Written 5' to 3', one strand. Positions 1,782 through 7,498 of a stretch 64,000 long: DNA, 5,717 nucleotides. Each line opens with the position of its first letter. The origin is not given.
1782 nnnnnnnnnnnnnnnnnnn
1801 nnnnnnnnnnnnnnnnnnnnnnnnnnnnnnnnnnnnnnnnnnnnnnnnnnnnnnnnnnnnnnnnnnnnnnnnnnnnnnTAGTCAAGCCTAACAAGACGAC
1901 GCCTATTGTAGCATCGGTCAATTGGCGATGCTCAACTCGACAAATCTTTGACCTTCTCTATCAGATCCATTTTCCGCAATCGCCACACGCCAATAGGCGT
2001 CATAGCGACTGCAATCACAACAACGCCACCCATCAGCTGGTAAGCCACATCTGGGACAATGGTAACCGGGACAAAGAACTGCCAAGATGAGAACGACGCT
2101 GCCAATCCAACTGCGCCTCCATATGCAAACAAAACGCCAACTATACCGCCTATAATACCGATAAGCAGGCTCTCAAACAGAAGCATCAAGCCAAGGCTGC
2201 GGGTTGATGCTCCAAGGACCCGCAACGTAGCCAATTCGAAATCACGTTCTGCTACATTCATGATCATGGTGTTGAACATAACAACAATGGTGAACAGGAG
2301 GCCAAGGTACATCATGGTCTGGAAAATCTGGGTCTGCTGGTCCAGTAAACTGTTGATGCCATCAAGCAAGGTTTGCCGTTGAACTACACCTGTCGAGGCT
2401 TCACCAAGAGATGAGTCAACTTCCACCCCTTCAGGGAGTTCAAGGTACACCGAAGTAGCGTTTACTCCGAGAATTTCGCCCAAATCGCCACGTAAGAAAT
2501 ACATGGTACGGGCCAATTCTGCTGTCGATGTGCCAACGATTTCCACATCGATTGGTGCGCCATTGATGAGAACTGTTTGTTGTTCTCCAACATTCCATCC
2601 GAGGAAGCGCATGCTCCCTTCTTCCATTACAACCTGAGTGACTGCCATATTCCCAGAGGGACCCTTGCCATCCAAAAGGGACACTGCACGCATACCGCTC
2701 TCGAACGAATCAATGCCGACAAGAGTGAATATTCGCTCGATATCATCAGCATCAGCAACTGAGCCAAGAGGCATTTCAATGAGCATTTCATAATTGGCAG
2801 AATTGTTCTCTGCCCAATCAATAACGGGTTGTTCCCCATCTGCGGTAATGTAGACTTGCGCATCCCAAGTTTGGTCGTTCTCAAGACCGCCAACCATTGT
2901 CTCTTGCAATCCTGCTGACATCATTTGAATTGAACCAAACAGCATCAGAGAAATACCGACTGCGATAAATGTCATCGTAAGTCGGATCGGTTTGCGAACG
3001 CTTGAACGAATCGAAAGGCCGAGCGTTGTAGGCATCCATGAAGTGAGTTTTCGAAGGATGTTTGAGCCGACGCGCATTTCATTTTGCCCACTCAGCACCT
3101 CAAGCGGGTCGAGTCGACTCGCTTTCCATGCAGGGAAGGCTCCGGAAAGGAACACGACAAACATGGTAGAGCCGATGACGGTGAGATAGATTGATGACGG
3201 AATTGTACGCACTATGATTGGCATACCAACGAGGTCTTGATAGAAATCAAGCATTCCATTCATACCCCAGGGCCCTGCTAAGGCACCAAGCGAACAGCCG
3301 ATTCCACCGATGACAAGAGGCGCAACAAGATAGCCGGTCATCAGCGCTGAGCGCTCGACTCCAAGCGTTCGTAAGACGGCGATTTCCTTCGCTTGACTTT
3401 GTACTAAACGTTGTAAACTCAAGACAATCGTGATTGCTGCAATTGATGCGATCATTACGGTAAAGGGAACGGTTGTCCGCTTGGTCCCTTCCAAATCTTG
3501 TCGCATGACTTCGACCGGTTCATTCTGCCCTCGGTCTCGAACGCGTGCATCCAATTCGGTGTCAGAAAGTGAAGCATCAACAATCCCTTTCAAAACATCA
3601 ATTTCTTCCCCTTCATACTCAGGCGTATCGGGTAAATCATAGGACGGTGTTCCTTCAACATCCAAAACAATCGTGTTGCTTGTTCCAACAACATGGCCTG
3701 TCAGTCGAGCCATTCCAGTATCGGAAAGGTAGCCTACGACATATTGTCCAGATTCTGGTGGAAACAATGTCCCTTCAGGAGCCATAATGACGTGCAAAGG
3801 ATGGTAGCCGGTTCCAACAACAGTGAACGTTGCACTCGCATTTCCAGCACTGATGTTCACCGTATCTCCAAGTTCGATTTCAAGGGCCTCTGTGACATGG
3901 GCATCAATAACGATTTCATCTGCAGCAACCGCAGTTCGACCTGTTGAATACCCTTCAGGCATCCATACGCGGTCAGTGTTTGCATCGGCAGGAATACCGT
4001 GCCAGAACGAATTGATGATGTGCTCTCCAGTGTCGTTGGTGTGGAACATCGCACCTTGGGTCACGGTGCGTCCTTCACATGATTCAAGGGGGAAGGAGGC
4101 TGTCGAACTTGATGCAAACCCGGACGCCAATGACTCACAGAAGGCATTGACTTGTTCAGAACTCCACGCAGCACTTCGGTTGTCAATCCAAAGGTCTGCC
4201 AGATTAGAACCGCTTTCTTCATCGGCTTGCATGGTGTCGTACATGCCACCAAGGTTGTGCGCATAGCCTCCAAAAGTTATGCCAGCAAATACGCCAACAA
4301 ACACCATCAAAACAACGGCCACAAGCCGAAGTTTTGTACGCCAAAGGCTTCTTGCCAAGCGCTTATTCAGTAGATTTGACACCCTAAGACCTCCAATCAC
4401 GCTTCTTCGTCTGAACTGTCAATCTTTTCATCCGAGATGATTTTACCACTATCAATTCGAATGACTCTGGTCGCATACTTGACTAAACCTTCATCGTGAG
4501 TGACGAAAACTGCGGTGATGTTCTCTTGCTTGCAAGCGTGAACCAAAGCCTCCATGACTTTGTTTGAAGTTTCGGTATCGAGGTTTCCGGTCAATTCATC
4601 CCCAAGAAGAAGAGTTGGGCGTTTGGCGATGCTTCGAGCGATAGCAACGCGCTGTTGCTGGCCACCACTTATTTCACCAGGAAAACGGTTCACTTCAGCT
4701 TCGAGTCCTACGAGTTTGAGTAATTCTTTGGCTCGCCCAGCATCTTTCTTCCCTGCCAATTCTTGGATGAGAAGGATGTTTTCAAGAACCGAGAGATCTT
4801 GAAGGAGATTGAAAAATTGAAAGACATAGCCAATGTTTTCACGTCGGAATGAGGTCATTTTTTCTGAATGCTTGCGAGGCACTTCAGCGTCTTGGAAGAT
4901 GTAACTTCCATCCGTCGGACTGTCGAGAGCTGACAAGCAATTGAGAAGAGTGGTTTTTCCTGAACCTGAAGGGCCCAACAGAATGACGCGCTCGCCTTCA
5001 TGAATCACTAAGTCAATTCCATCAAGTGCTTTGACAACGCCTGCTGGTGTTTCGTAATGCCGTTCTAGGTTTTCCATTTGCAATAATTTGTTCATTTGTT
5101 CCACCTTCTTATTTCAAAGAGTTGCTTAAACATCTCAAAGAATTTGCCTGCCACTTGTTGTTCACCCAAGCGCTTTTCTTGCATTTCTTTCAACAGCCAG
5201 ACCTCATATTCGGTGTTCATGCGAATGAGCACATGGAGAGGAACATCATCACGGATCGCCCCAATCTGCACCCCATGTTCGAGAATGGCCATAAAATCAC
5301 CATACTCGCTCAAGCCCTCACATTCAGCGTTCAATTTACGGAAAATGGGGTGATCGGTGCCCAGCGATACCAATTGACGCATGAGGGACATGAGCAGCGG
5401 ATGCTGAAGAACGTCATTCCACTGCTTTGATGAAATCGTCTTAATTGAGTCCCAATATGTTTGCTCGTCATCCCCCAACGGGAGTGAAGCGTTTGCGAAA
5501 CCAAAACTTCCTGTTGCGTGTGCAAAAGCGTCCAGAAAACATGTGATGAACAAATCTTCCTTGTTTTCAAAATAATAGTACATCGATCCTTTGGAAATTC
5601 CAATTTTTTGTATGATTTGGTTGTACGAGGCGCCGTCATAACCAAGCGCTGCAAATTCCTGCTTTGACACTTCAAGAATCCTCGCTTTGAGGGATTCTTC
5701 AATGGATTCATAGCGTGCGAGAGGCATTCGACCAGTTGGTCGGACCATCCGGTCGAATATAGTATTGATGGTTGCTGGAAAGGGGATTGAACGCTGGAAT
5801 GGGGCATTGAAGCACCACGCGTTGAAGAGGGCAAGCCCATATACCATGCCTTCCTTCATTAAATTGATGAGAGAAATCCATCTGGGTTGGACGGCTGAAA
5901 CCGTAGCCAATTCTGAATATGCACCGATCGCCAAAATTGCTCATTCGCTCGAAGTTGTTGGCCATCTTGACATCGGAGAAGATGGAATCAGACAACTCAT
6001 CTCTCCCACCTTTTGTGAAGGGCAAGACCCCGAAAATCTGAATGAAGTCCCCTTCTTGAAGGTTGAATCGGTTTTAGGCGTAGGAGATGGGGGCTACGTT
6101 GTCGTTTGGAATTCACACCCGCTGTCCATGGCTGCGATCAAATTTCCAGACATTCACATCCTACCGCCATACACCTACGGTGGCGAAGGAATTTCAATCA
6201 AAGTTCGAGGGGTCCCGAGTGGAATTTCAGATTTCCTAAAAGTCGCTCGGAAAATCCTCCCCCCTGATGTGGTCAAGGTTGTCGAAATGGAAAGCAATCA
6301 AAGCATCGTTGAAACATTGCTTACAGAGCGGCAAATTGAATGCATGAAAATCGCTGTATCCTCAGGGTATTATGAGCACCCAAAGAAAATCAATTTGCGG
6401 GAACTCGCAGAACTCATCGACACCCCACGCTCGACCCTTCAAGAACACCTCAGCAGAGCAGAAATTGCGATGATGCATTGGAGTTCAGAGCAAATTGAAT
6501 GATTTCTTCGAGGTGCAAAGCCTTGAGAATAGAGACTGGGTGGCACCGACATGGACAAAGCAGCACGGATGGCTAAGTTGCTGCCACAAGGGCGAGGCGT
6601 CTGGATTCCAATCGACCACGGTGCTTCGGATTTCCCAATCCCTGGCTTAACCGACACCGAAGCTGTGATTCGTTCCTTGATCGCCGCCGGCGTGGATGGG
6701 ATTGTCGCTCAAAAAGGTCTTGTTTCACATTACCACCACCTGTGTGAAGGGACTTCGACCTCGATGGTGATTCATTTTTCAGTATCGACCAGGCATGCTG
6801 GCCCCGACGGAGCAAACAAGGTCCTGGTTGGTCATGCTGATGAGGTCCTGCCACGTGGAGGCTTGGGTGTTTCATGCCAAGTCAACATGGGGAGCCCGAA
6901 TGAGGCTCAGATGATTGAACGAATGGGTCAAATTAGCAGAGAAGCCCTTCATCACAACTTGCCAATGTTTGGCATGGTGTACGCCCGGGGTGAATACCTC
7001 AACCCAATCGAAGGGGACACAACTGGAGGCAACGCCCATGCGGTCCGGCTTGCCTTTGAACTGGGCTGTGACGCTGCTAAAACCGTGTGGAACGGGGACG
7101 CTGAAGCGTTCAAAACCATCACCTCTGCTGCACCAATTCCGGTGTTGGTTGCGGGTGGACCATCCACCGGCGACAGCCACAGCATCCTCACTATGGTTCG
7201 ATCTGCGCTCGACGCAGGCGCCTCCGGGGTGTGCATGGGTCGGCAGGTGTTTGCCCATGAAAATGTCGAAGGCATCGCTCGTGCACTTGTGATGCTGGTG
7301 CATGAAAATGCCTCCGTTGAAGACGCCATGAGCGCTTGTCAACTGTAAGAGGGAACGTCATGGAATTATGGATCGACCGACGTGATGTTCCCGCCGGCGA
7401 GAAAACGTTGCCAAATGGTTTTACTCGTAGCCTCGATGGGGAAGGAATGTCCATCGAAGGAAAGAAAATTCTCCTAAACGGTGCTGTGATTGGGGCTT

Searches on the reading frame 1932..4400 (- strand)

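Call 20: search_protein_families(library=pfam, proteins=[window:1932-4400:-], max_evalue=0.01)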
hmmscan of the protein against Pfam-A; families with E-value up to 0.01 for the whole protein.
window:1932-4400:- (822 aa): 1 family
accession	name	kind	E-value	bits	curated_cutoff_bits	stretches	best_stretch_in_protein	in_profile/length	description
PF02687.27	FtsX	-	5.2e-26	91.5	25.5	2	696-812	3-119/120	FtsX-like permease C-terminal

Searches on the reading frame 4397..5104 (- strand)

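Call 20: search_protein_families(library=pfam, proteins=[window:4397-5104:-], max_evalue=0.01)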
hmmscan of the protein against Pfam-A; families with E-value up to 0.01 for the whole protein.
window:4397-5104:- (235 aa): 11 families
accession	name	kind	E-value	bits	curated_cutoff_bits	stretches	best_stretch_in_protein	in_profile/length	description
PF00005.33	ABC_tran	-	5.3e-32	111.7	25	1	27-172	1-136/137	ABC transporter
PF13304.12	AAA_21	-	5.8e-06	27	27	1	41-104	3-83/304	AAA domain, putative AbiEii toxin, Type IV TA system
PF02463.25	SMC_N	-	3.8e-05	23.7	40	1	132-219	130-213/220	RecF/RecN/SMC N terminal domain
PF13555.12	AAA_29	-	0.00017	21.7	27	1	31-60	16-45/61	P-loop containing region of AAA domain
PF13191.12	AAA_16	-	0.00025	22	32.6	1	35-174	22-143/167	AAA ATPase domain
PF13521.12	AAA_28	-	0.0015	19.2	27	0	39-60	1-22/164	AAA domain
PF13481.12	AAA_25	-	0.003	17.6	27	0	32-55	28-51/195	AAA domain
PF03193.22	RsgA_GTPase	-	0.0031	17.8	30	1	31-58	101-127/174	RsgA GTPase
PF13401.12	AAA_22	-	0.0057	17.4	27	0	40-64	8-32/130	AAA domain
PF13476.12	AAA_23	-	0.0063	17.6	27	0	41-58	23-40/201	AAA domain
PF01695.23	IstB_IS21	-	0.008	16.1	24.1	0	18-57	74-112/238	IstB-like ATP binding protein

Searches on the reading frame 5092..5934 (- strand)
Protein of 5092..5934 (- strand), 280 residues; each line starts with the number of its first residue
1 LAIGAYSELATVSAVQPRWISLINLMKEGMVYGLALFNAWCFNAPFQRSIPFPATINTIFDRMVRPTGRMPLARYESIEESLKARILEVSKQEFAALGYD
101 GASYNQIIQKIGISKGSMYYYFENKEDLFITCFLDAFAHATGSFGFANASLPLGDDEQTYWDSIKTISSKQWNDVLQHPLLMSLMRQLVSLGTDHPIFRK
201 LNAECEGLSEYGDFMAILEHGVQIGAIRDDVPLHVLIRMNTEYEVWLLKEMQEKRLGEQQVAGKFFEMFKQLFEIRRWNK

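Call 20: search_protein_families(library=pfam, proteins=[window:5092-5934:-], max_evalue=0.01)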
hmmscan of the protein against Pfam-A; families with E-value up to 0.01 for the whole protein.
window:5092-5934:- (280 aa): 1 family
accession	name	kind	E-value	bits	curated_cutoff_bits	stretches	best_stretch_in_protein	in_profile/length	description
PF00440.29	TetR_N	-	8.8e-12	45.1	24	1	86-130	1-45/47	Bacterial regulatory proteins, tetR family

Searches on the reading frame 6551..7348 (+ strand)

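Call 20: search_protein_families(library=pfam, proteins=[window:6551-7348:+], max_evalue=0.01)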
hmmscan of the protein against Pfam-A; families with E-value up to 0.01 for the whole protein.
window:6551-7348:+ (265 aa): 3 families
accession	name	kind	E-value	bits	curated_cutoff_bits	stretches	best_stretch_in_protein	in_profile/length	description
PF01791.15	DeoC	-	8.7e-30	104.5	23.8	1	19-236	4-229/229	DeoC/LacD family aldolase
PF00117.34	GATase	-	0.0007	19.7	22.8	0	178-245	25-96/190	Glutamine amidotransferase class-I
PF13653.12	GDPD_2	-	0.0046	17.8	27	0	34-51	7-24/30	Glycerophosphoryl diester phosphodiesterase family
